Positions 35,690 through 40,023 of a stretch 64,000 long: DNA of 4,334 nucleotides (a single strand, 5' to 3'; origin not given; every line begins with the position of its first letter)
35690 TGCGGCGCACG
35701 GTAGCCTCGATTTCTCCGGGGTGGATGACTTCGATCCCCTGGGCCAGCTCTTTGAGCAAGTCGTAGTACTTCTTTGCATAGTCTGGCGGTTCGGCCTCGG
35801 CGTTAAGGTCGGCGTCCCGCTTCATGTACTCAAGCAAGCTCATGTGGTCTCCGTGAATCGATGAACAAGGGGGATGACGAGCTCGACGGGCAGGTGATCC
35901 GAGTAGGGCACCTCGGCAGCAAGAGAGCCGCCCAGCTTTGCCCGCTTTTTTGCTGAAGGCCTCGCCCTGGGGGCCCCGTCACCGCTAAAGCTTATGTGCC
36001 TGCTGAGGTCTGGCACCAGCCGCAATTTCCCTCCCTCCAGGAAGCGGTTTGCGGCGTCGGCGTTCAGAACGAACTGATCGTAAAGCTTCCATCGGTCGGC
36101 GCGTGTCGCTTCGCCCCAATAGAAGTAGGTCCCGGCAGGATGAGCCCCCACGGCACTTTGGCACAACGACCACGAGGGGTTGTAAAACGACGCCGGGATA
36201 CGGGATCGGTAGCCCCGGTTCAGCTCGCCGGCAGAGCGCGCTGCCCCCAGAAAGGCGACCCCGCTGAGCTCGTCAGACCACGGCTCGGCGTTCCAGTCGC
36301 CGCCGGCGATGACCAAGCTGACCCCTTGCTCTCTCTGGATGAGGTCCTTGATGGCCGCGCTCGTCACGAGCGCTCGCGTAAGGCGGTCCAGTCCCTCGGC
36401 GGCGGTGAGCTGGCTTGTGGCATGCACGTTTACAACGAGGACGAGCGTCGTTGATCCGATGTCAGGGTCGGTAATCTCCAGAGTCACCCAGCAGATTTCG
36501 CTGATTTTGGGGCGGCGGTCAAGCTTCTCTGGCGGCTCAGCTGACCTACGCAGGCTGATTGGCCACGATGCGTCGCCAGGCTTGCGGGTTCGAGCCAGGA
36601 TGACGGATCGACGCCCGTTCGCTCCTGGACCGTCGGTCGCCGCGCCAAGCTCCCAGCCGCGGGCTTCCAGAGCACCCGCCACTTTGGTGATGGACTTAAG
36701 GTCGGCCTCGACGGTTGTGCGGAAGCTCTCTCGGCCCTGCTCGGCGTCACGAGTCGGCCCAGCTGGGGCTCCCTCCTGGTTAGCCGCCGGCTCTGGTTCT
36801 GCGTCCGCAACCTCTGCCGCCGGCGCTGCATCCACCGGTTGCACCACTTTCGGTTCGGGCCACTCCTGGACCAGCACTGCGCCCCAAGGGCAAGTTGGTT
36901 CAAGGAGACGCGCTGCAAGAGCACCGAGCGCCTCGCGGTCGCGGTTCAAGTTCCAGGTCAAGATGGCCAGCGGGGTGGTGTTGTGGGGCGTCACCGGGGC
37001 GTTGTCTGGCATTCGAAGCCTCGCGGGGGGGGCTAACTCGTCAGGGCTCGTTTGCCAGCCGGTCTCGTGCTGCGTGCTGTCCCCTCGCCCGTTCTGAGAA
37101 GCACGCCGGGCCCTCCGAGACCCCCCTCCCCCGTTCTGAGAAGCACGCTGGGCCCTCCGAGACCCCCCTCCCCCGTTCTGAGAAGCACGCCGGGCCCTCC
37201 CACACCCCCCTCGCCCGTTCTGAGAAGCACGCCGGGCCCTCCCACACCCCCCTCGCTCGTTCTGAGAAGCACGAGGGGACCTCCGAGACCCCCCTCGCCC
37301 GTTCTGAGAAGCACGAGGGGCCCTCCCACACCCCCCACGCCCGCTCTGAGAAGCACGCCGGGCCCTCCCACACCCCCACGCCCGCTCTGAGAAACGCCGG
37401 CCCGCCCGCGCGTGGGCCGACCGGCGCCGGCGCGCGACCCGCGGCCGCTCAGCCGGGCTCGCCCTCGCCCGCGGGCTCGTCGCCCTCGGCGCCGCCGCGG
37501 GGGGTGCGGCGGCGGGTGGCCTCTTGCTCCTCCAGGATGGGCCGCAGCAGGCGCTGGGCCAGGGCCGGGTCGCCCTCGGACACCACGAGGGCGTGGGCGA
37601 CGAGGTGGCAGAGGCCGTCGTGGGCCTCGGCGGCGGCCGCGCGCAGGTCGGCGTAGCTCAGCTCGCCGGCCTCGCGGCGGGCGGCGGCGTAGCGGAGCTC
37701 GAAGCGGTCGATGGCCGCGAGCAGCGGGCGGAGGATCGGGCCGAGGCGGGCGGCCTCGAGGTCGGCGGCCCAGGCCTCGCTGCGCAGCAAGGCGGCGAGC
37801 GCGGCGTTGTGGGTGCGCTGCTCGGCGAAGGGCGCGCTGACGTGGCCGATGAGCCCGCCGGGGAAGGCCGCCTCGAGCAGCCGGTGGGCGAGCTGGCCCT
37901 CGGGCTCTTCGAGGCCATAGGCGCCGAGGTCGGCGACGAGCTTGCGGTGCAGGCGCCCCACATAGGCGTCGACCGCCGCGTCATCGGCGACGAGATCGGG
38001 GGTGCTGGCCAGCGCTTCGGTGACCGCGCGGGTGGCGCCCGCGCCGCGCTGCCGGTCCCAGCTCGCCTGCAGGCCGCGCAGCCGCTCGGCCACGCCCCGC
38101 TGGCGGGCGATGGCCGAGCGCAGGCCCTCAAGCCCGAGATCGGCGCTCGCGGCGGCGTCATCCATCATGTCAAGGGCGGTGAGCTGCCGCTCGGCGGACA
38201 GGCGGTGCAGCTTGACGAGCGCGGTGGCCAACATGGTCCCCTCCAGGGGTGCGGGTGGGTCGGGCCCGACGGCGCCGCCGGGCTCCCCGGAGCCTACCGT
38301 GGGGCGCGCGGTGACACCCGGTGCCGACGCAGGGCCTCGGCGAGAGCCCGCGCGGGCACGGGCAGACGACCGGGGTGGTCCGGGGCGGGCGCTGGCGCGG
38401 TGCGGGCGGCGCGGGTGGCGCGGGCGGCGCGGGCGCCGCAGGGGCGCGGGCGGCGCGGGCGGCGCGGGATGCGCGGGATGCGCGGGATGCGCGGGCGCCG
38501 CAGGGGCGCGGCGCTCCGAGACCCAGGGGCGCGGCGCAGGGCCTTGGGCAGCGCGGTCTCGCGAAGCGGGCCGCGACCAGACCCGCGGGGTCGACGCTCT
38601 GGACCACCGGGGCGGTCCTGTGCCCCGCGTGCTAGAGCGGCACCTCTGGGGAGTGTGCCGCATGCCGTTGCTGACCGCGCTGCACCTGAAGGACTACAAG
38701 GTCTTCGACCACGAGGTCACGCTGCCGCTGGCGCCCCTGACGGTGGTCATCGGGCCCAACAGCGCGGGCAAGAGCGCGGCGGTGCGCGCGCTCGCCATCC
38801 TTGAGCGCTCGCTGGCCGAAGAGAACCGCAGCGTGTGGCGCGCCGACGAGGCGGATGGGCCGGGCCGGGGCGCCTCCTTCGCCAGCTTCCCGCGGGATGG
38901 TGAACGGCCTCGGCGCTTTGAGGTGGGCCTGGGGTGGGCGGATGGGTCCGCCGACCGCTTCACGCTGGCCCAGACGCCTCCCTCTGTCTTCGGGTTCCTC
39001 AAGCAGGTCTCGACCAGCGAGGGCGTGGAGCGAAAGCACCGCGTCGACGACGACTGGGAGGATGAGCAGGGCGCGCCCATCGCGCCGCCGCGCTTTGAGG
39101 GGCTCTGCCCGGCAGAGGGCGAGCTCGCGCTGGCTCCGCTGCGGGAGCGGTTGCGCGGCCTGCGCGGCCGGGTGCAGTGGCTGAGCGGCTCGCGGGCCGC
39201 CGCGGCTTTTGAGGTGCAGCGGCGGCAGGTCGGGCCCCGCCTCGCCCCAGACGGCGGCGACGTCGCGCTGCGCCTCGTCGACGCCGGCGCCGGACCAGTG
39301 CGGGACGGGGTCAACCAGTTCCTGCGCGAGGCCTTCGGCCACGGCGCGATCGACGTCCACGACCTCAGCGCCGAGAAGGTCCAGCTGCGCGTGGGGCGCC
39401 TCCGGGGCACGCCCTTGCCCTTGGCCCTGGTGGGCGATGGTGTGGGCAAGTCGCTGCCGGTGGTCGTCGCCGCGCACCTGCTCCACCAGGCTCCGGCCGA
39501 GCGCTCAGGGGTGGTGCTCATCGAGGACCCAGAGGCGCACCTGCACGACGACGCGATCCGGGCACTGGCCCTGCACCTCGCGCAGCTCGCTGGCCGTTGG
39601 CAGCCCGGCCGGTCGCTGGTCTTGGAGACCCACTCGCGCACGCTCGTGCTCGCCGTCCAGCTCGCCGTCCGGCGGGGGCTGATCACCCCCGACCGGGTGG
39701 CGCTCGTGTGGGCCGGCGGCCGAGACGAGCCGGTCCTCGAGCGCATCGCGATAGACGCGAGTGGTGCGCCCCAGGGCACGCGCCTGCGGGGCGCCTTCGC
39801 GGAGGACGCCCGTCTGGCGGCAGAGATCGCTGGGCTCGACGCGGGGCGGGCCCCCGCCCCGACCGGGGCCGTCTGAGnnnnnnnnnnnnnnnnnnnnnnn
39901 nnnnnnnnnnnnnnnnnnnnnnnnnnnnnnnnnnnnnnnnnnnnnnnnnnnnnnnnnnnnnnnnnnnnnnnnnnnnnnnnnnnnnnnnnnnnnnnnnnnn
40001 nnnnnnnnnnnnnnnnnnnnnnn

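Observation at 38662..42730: Translationally coupled trio: AAA_15/21 ATPase + DUF4435/TOPRIM-like + DUF262, a PARIS/AbiL-like pair extended by a ParB-fold protein (candidate undescribed defence system)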

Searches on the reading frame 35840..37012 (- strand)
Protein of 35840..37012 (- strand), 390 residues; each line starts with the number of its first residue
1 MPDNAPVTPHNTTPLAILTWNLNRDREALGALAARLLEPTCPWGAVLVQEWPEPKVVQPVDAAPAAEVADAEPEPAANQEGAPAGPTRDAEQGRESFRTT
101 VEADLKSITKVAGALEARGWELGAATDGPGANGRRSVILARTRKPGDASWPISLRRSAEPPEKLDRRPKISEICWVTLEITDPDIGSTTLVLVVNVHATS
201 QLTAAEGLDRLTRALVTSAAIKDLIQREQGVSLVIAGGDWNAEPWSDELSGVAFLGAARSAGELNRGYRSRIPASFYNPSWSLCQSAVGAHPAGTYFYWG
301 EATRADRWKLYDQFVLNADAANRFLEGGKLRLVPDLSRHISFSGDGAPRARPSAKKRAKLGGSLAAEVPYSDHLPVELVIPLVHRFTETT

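Call 11: search_protein_families(library=pfam, proteins=[window:35840-37012:-], max_evalue=0.01)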
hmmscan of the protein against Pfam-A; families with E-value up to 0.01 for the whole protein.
window:35840-37012:- (390 aa): 1 family
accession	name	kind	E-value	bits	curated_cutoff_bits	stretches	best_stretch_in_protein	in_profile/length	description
PF03372.29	Exo_endo_phos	-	0.0093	16.2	24.5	0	224-310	139-197/225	Endonuclease/Exonuclease/phosphatase family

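Call 99: search_protein_families(library=padloc, proteins=[window:35843-37012:-], max_evalue=0.001)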
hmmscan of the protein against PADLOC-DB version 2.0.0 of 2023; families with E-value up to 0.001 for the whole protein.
window:35843-37012:- (390 aa): 0 families

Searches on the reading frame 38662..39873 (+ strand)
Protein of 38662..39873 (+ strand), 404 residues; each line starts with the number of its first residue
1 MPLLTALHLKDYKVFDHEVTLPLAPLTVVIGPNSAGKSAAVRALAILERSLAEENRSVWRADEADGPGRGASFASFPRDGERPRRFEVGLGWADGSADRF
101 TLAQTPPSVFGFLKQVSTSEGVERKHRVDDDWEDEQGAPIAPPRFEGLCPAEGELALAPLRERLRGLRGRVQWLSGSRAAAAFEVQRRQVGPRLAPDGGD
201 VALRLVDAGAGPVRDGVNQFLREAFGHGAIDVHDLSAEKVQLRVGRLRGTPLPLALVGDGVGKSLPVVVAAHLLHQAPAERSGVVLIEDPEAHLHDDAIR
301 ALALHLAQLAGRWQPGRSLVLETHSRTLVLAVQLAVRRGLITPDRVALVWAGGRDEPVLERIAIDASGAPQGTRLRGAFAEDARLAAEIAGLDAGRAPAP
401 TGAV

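Call 7: search_protein_families(library=pfam, proteins=[window:38662-39873:+], max_evalue=1)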
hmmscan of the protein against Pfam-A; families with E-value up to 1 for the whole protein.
window:38662-39873:+ (404 aa): 9 families
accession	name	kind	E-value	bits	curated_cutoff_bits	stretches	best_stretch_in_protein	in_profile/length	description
PF13304.12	AAA_21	-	4.1e-17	63.6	27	2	240-329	221-302/304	AAA domain, putative AbiEii toxin, Type IV TA system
PF13175.12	AAA_15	-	9.2e-13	49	32.1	2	5-49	4-48/374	AAA ATPase domain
PF13514.12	AAA_27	-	0.00011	22.3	22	1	5-47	4-49/206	AAA domain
PF02463.25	SMC_N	-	0.002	18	40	1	4-44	2-44/220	RecF/RecN/SMC N terminal domain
PF13191.12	AAA_16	-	0.0053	17.7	32.6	1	25-50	25-51/167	AAA ATPase domain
PF11398.14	DUF2813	-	0.01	15.7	21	0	20-47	18-45/372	Protein of unknown function (DUF2813)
PF13476.12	AAA_23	-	0.011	16.8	27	1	7-45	2-40/201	AAA domain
PF13555.12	AAA_29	-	0.016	15.3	27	1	4-46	1-44/61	P-loop containing region of AAA domain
PF13521.12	AAA_28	-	0.15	12.7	27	1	28-54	3-30/164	AAA domain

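Call 8: search_protein_families(library=padloc, proteins=[window:38662-39873:+], max_evalue=1)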
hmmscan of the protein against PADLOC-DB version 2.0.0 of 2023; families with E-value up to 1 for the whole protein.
window:38662-39873:+ (404 aa): 96 families (the best 25 are shown)
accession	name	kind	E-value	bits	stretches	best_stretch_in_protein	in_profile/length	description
PDLC03878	NsnB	-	2e-28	98.1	2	213-369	171-323/345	-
PDLC04707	PDC-M55A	-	4.1e-28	96.5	1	4-384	3-404/421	-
PDLC02980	AriA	-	3.4e-17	61.3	2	240-328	221-302/304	-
PDLC02979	AriA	-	1e-13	49.8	2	243-328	290-372/373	-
PDLC04177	HEC-01A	-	1.6e-12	45.2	2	235-333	255-344/393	-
PDLC04176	HEC-01A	-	3.2e-12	44.5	2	249-333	248-325/371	-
PDLC04182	HEC-01A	-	4.8e-12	43.6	2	1-63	1-70/406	-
PDLC04389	PDC-M07A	-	5e-12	43.6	1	3-72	5-75/443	-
PDLC00062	GajA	-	3.8e-11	40.1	2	252-329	268-344/639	AAA ATPase domain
PDLC00094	GajA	-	4.2e-11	40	2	245-338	259-351/569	AAA ATPase domain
PDLC00096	GajA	-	1.2e-10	38.8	2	273-334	280-342/630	AAA ATPase domain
PDLC04178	HEC-01A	-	1.3e-10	39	2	2-53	7-57/399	-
PDLC04175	HEC-01A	-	1.8e-10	38.4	2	4-53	6-54/363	-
PDLC00091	GajA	-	1.8e-10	38.3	2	4-50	3-50/627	AAA ATPase domain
PDLC00070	GajA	-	2.6e-10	37.5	2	4-67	3-66/596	AAA ATPase domain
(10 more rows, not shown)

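Call 9: search_protein_families(library=ncbifam, proteins=[window:38662-39873:+], max_evalue=1)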
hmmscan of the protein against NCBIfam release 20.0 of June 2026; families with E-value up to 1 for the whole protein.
window:38662-39873:+ (404 aa): 17 families
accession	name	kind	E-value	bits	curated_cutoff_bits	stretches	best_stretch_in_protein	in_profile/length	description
NF047739.1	antiphage_MADS3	equivalog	6.4e-06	25.6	420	1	4-55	2-53/427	methylation-associated defense system AAA family ATPase MAD3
NF041760.1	PtuA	equivalog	0.00096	18.2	500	1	4-45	52-93/524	retron Ec78 anti-phage system effector ATPase PtuA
NF040873.1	AztA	equivalog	0.0015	18.2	220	1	19-49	13-43/191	zinc ABC transporter ATP-binding protein AztA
TIGR03873.1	F420-0_ABC_ATP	hypoth_equivalog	0.0062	15.8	372.4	1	15-48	18-51/256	putative F420-0 ABC transporter ATP-binding protein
NF009067.0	PRK12402.1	equivalog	0.0084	15.1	317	1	18-45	30-57/340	replication factor C small subunit 2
NF053563.1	Rkd4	equivalog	0.0094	14.1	860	1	6-44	5-43/747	arcadin-4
NF008409.0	PRK11231.1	equivalog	0.013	14.9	375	1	14-48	18-52/255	Fe(3+) dicitrate ABC transporter ATP-binding protein FecE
NF010068.0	PRK13548.1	equivalog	0.013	14.6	261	1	18-45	25-52/261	heme ABC transporter ATP-binding protein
NF053840.1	MnTportMntADein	equivalog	0.023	14.2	400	1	18-48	21-51/240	manganese ABC transporter ATP-binding protein MntA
NF007606.0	PRK10253.1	equivalog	0.07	12.5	497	1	17-47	26-56/266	iron-enterobactin ABC transporter ATP-binding protein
NF008338.0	PRK11124.1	equivalog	0.076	12.5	369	1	14-50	18-54/242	arginine ABC transporter ATP-binding protein ArtP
TIGR00611.2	recf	equivalog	0.14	11.3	172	1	5-47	2-44/339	DNA replication/repair protein RecF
TIGR02168.1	SMC_prok_B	equivalog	0.16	9.7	567.35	1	4-43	2-42/1181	chromosome segregation protein SMC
TIGR02169.1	SMC_prok_A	equivalog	0.18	9.4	729.4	1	6-41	4-40/1165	chromosome segregation protein SMC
TIGR03719.1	ABC_ABC_ChvD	subfamily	0.26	9.8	806.75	0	18-46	342-370/552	energy-dependent translational throttle protein EttA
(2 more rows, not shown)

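Call 41: search_solved_structures(query=window:38662-39873:+, max_evalue=0.01)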
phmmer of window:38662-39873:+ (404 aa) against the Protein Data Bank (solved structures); distinct sequences matched with E-value up to 0.01: 5.
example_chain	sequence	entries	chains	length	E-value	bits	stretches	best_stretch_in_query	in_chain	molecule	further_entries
6p74_A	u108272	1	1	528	7.3e-09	38.5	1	4-47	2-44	Putative ATP-dependent endonuclease of the OLD family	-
2yt7_A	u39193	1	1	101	9.8e-07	31.5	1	243-315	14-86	Amyloid beta A4 precursor protein-binding family A member 3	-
1u37_A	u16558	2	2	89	0.00068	22.2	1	245-308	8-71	amyloid beta A4 precursor protein-binding, family A, member 1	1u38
1x45_A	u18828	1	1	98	0.00075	22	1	244-308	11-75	amyloid beta (A4) precursor protein-binding, family A, member 1 (X11)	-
1u3b_A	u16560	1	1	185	0.0033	19.9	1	246-308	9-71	amyloid beta A4 precursor protein-binding, family A, member 1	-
